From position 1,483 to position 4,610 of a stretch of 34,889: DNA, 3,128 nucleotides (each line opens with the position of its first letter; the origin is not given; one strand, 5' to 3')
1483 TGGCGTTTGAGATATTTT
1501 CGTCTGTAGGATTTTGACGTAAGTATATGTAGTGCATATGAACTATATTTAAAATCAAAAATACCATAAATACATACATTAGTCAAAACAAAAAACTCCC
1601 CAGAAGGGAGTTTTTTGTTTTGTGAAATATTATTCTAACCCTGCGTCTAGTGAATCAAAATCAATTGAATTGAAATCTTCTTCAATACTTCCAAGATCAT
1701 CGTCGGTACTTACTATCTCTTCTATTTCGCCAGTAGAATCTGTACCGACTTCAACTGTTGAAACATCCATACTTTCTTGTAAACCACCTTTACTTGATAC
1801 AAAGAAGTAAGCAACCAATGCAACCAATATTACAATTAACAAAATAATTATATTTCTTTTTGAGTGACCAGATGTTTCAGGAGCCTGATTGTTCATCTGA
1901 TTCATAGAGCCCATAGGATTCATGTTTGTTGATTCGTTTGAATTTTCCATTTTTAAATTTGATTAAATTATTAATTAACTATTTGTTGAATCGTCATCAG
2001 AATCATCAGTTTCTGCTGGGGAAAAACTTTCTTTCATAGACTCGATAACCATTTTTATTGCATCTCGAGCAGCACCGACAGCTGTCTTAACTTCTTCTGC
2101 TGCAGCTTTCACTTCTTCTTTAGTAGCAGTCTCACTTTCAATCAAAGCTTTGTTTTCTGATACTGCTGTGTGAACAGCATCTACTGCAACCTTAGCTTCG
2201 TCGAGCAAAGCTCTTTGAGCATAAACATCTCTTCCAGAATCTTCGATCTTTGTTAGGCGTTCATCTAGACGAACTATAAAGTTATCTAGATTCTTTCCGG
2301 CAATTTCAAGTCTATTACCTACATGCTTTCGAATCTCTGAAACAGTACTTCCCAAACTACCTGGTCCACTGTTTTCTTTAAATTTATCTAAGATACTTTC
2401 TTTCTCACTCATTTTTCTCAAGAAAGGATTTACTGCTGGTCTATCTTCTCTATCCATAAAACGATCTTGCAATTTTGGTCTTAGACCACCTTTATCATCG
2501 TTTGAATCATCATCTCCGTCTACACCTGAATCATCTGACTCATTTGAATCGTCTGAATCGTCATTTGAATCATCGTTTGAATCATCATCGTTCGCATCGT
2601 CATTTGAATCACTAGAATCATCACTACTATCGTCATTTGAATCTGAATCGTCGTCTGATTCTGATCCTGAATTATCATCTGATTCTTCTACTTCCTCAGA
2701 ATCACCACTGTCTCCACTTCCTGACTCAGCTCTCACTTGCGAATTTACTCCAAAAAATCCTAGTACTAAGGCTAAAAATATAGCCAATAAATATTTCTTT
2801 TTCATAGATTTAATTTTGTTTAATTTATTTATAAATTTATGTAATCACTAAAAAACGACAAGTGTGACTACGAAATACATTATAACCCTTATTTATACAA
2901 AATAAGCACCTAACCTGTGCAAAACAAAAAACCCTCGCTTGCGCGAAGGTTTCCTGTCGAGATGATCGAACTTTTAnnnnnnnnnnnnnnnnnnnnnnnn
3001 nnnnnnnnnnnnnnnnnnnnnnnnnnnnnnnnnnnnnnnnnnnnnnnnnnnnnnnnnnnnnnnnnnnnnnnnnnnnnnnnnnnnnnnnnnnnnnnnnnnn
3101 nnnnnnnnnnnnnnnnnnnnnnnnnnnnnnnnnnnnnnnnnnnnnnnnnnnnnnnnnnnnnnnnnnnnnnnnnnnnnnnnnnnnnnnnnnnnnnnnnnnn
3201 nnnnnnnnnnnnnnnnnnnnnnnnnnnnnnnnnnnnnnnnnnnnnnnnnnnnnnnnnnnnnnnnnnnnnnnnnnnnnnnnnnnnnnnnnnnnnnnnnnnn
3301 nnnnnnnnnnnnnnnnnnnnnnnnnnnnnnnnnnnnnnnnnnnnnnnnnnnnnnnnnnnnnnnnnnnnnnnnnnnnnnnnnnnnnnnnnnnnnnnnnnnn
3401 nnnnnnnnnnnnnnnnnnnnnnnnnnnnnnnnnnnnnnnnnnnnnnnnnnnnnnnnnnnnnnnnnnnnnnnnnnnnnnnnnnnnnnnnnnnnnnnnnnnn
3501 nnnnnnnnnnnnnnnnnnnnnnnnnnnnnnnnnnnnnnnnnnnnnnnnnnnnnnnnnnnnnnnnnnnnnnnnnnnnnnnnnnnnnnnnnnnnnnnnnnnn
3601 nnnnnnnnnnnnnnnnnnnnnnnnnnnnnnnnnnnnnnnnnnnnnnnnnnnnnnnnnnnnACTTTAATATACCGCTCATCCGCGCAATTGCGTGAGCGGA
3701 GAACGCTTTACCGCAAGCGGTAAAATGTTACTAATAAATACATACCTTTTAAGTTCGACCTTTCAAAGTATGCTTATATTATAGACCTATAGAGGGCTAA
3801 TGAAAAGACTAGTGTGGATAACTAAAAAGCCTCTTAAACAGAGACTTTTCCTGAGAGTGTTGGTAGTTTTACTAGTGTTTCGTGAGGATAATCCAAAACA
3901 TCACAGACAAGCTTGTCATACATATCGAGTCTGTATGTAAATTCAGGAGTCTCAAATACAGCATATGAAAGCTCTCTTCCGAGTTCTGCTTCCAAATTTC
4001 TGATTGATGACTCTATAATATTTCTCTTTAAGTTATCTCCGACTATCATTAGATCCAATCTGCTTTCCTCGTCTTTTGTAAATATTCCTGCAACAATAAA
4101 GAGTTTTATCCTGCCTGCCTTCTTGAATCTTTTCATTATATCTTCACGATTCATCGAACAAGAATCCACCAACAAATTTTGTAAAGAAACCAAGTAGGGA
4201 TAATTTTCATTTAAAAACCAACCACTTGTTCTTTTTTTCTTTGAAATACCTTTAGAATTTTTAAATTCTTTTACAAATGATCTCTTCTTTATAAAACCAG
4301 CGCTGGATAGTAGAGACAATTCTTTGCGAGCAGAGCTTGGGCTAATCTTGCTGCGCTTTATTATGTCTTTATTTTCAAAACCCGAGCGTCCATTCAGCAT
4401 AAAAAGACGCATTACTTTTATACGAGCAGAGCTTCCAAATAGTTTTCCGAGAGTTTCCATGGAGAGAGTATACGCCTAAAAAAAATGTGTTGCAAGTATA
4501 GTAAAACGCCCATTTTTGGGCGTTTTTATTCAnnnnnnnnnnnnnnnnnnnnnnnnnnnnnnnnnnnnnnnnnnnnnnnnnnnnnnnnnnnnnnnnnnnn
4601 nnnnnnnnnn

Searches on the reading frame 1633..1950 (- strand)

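Call 9: search_protein_families(library=pfam, proteins=[window:1633-1950:-], max_evalue=0.001)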
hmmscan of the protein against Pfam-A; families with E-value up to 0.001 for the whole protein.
window:1633-1950:- (106 aa): 0 families

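Call 84: search_protein_families(library=pfam, proteins=[window:1633-1950:-], max_evalue=1)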
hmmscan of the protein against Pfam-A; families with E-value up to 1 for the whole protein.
window:1633-1950:- (106 aa): 6 families
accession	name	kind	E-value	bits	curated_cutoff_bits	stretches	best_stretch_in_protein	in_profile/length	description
PF20088.4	DUF6480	-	0.009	16.3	25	1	14-52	34-72/78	Family of unknown function (DUF6480)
PF12685.13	SpoIIIAH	-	0.017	15.5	30.6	1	31-83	1-51/191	SpoIIIAH-like protein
PF14155.11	DUF4307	-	0.039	14.3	27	1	33-85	7-59/111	Domain of unknown function (DUF4307)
PF06024.17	Orf78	-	0.17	12.6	29.4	1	6-51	35-86/101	Orf78 (ac78)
PF19893.4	DUF6366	-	0.3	11.9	27.2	1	8-50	20-68/69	Family of unknown function (DUF6366)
PF06480.20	FtsH_ext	-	0.49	11.1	25.5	1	34-85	2-52/103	FtsH Extracellular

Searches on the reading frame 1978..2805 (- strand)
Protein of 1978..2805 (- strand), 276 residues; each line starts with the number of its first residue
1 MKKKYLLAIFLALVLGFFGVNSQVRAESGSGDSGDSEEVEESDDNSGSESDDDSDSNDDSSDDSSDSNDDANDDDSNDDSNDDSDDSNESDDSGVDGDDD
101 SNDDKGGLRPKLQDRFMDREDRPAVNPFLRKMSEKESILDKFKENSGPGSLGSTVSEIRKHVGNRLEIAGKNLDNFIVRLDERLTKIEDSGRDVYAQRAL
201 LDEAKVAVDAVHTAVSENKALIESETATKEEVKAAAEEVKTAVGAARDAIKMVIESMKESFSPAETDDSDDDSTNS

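Call 9: search_protein_families(library=pfam, proteins=[window:1978-2805:-], max_evalue=0.001)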
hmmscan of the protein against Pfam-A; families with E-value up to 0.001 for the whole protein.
window:1978-2805:- (276 aa): 0 families

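Call 84: search_protein_families(library=pfam, proteins=[window:1978-2805:-], max_evalue=1)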
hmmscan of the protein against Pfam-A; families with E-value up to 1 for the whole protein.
window:1978-2805:- (276 aa): 5 families
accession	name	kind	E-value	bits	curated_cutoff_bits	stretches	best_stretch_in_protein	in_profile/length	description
PF07564.17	DUF1542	-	0.0076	16.7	24.3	1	207-251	5-50/77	Domain of Unknown Function (DUF1542)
PF09762.14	CCDC93_CC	-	0.0088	15.5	30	1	153-245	150-240/429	CCDC93 coiled-coil domain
PF22251.1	PFF1_TM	-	0.014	15.4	32.3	1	8-102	106-212/300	Vacuolar membrane protease, transmembrane domain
PF05154.21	TM2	-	0.055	14.1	27.9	1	1-20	1-20/51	TM2 domain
PF05680.17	ATP-synt_E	-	0.33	11.5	22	1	182-230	30-78/83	ATP synthase E chain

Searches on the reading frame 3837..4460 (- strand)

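Call 9: search_protein_families(library=pfam, proteins=[window:3837-4460:-], max_evalue=0.001)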
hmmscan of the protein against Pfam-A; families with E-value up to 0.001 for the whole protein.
window:3837-4460:- (208 aa): 0 families

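Call 84: search_protein_families(library=pfam, proteins=[window:3837-4460:-], max_evalue=1)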
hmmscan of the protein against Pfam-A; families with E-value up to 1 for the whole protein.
window:3837-4460:- (208 aa): 1 family
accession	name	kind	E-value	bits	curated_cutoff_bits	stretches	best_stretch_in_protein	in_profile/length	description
PF02002.24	TFIIE_alpha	-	0.091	13.1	22.9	1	4-68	7-65/105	TFIIE alpha subunit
